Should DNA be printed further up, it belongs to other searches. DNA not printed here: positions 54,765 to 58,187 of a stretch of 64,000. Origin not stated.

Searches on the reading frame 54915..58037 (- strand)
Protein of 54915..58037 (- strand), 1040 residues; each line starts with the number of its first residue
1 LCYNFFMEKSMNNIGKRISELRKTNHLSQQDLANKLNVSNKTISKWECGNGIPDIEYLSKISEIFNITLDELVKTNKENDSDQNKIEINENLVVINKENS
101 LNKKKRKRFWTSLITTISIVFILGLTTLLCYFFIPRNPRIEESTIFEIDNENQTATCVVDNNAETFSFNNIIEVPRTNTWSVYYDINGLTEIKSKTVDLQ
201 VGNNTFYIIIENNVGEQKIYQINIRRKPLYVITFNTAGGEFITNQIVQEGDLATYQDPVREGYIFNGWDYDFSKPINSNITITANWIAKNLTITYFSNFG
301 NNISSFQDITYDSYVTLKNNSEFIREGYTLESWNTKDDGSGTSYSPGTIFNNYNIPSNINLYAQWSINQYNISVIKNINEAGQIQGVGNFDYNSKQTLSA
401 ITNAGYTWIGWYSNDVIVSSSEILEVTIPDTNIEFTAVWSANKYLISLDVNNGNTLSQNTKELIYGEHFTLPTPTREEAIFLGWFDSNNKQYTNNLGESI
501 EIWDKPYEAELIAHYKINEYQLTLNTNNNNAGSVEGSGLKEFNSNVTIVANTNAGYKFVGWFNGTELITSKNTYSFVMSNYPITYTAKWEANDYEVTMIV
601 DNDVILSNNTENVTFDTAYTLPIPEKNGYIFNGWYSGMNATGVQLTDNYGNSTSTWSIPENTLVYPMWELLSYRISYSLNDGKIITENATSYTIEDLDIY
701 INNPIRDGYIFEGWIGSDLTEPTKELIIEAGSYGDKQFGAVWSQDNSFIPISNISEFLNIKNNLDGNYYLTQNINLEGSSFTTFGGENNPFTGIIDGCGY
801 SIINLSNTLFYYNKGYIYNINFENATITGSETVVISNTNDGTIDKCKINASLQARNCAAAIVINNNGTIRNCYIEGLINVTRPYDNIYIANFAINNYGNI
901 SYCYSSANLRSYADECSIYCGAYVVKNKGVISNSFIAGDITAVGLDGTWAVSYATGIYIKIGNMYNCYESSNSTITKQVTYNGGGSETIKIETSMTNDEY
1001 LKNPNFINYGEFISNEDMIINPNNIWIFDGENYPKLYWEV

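Call 41: search_protein_families(library=pfam, proteins=[window:54915-58037:-], max_evalue=0.0001)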
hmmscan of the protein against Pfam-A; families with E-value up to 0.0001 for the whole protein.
window:54915-58037:- (1040 aa): 5 families
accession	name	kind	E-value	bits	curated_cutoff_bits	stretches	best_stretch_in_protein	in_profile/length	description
PF09479.16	Flg_new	-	4e-35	120.2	27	3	230-283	1-55/65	Listeria-Bacteroides repeat domain (List_Bact_rpt)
PF18998.6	Flg_new_2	-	4.8e-23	81.4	23.6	2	523-592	2-72/73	Divergent InlB B-repeat domain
PF01381.28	HTH_3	-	2.1e-13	50.5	23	1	18-72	1-55/55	Helix-turn-helix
PF12844.13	HTH_19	-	1.3e-10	41.4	30.2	1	15-76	1-62/64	Helix-turn-helix domain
PF13443.12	HTH_26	-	8.7e-06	26.3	22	1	17-77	1-62/63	Cro/C1-type HTH DNA-binding domain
